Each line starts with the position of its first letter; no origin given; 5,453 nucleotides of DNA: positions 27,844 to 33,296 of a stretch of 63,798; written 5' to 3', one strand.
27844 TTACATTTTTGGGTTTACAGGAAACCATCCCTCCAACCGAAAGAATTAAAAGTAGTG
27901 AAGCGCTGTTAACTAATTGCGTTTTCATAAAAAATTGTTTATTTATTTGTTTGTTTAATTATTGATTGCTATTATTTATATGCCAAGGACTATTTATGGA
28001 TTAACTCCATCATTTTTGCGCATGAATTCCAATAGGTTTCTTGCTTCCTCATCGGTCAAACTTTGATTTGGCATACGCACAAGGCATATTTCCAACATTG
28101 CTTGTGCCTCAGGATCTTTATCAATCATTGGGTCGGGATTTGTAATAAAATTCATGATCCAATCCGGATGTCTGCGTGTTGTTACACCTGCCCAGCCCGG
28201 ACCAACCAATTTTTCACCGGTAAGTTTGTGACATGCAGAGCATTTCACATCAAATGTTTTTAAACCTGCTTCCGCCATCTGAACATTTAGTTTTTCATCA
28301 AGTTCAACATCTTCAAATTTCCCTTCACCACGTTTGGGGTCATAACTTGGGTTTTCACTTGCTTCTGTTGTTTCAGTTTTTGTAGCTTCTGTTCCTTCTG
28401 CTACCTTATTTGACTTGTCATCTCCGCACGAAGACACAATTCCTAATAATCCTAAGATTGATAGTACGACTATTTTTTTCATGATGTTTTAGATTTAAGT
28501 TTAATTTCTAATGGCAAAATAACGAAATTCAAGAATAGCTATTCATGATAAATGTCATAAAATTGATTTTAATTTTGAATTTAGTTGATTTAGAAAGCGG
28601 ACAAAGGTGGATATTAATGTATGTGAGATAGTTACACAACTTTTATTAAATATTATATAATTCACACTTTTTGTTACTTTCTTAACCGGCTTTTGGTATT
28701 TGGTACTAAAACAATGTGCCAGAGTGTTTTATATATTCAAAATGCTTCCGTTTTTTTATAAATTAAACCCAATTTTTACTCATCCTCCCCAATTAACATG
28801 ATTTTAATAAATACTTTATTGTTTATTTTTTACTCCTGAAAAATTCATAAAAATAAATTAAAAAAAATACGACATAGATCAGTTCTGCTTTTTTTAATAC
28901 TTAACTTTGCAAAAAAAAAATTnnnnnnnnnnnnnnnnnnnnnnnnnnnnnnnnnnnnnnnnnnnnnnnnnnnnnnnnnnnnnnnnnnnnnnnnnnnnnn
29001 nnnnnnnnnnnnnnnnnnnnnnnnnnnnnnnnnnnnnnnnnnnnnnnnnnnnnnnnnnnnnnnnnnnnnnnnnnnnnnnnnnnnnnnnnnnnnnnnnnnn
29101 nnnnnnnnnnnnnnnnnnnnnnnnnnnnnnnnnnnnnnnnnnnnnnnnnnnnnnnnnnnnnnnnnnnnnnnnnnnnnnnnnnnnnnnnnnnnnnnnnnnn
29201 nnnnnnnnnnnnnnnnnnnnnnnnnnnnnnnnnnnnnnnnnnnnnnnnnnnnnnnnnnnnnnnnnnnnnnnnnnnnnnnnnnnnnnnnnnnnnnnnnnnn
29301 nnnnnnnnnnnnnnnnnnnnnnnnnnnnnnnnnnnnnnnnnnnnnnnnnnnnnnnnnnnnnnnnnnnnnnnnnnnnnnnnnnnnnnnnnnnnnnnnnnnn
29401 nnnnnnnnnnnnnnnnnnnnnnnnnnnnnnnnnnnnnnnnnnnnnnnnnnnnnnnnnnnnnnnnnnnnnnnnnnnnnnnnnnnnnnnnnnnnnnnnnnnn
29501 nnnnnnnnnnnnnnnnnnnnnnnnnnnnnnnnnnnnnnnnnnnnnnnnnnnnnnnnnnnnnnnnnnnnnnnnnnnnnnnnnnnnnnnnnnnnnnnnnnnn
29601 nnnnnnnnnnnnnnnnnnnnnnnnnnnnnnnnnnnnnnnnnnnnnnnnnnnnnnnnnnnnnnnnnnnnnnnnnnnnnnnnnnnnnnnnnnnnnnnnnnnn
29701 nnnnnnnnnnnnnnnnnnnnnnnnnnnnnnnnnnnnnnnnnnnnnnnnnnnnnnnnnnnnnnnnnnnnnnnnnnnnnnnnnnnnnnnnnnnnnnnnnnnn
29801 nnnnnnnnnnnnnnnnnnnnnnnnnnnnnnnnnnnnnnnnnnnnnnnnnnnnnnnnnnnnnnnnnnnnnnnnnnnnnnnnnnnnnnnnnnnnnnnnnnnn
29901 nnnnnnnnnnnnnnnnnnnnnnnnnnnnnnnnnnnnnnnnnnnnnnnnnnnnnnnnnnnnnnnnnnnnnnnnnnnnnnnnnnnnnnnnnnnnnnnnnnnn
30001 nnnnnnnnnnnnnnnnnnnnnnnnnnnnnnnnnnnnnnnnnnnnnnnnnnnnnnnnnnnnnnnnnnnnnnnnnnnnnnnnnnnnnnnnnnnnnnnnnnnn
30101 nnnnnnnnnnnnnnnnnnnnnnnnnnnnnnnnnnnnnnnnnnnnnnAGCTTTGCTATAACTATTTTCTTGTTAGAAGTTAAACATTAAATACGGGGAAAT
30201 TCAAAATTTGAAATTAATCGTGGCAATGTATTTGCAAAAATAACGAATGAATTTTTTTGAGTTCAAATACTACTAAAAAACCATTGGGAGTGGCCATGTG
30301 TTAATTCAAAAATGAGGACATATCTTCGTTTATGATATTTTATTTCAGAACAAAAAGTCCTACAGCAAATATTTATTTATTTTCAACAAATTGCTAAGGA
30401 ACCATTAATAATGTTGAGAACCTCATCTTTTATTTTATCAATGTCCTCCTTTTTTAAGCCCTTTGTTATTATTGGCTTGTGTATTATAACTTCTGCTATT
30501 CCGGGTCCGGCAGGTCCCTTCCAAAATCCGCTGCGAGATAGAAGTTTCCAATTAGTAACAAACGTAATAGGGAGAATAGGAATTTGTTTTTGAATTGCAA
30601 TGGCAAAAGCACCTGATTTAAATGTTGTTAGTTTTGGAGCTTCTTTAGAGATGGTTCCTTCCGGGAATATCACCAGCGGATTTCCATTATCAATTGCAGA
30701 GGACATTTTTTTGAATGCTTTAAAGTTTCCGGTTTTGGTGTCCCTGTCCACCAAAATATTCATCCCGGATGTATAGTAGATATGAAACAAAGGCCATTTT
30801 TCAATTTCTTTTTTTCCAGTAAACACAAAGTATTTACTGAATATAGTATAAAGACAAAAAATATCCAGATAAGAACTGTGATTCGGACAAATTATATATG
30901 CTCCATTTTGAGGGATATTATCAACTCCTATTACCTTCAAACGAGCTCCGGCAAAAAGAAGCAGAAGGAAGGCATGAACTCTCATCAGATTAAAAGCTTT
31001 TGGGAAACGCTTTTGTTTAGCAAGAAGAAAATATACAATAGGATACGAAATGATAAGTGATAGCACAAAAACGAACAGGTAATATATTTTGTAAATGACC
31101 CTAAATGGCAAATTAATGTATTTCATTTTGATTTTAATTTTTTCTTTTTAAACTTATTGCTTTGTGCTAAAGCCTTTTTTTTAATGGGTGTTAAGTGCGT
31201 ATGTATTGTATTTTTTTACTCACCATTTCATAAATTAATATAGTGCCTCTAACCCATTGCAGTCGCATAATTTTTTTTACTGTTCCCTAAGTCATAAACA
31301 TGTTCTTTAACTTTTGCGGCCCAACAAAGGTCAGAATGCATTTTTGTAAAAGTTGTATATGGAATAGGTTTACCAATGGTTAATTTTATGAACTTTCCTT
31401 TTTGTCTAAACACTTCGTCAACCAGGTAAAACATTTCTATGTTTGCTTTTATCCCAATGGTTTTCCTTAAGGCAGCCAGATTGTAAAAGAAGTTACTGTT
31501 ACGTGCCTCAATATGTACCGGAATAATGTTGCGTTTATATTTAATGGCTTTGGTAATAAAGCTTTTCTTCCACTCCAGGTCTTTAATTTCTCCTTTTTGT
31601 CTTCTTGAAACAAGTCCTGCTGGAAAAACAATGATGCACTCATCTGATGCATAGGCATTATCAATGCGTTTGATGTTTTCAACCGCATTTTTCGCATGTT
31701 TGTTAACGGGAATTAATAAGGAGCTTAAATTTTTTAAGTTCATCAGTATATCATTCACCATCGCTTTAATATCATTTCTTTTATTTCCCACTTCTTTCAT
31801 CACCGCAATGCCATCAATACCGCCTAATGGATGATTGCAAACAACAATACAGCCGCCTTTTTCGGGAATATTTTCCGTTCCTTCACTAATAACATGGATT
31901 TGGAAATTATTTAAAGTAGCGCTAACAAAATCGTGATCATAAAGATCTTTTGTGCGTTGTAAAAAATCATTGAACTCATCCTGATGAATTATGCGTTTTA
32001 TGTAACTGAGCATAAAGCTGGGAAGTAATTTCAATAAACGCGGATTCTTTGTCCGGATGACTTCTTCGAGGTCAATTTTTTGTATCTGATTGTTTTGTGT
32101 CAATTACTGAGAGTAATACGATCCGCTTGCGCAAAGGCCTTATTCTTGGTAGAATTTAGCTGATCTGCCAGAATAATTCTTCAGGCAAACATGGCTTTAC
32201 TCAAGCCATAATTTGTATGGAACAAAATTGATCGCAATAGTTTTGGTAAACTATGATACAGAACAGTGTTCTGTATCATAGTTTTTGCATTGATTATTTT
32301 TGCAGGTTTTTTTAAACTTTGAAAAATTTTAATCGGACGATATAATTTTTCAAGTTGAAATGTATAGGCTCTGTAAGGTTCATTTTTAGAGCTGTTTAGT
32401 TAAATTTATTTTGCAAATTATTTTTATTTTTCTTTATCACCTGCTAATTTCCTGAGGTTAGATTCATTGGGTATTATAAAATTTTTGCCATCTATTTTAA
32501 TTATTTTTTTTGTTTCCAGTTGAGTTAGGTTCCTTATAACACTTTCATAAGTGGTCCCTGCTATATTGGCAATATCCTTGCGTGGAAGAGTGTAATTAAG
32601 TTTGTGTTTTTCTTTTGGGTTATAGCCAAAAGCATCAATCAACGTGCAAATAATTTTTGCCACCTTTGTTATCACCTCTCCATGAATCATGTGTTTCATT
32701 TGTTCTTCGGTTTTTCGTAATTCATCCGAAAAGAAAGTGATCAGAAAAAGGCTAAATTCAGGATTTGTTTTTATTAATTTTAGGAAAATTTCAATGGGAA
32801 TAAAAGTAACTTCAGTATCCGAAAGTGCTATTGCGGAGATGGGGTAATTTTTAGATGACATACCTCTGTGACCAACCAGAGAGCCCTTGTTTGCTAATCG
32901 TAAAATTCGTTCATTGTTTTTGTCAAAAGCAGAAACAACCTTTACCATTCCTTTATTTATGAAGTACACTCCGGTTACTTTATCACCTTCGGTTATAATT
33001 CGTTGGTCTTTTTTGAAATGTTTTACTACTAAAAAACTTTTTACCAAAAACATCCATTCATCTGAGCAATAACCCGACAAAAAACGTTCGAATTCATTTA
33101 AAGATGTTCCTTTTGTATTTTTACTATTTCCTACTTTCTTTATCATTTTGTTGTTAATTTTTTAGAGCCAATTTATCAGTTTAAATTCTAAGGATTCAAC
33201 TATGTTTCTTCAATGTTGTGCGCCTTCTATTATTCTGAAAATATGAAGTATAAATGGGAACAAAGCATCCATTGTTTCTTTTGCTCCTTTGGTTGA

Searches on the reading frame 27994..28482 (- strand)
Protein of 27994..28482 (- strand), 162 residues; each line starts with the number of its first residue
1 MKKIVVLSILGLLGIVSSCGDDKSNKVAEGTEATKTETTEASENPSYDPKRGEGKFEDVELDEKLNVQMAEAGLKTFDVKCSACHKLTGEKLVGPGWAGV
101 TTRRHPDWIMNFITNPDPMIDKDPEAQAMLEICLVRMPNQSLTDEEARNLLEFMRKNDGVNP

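Call 11: search_protein_families(library=ncbifam, proteins=[window:27994-28482:-], max_evalue=0.001)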
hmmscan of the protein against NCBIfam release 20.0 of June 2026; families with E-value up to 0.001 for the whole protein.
window:27994-28482:- (162 aa): 3 families
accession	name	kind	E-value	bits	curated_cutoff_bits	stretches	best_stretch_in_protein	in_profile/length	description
TIGR02603.1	CxxCH_TIGR02603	domain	4.8e-07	29.8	68.15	1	70-125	3-59/134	putative heme-binding domain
NF045774.1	cytochro_C551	exception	1.1e-06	28.5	118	0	1-41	1-41/110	cytochrome c551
NF045773.1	cytochro_C550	exception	3.5e-05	23.7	125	0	66-117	45-96/118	cytochrome c550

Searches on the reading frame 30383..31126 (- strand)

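Call 8: search_protein_families(library=pfam, proteins=[window:30383-31126:-], max_evalue=0.01)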
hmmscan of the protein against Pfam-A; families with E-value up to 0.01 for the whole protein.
window:30383-31126:- (247 aa): 1 family
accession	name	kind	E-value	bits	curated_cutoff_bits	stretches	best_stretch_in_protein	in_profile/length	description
PF01553.26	Acyltransferase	-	9.7e-27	93.8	23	1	62-189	1-131/132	Acyltransferase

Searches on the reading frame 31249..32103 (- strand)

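Call 8: search_protein_families(library=pfam, proteins=[window:31249-32103:-], max_evalue=0.01)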
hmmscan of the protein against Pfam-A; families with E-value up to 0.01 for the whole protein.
window:31249-32103:- (284 aa): 2 families
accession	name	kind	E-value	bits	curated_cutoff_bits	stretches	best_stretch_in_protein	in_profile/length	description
PF19576.4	Acyltransf_2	-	5.2e-66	222.7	27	1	15-275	2-262/266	Acyltransferase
PF01553.26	Acyltransferase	-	9.2e-11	42.1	23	1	71-198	2-131/132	Acyltransferase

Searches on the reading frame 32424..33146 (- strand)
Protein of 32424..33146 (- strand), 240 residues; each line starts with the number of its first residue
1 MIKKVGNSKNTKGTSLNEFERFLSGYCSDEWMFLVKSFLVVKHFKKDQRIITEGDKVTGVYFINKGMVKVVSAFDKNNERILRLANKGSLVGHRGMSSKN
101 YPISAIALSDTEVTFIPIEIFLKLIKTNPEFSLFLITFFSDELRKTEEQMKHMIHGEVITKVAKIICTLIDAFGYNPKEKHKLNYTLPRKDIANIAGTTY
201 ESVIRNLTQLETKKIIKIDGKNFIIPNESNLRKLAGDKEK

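Call 8: search_protein_families(library=pfam, proteins=[window:32424-33146:-], max_evalue=0.01)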
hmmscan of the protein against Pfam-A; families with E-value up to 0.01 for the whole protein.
window:32424-33146:- (240 aa): 3 families
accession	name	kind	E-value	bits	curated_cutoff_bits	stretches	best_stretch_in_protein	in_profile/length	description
PF00027.35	cNMP_binding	-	1.8e-17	63.5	27.5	1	42-128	2-89/89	Cyclic nucleotide-binding domain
PF13545.12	HTH_Crp_2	-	9.7e-11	41.9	27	1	161-234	2-70/70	Crp-like helix-turn-helix domain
PF00325.26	Crp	-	0.0027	17.8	21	1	188-216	4-32/32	Bacterial regulatory proteins, crp family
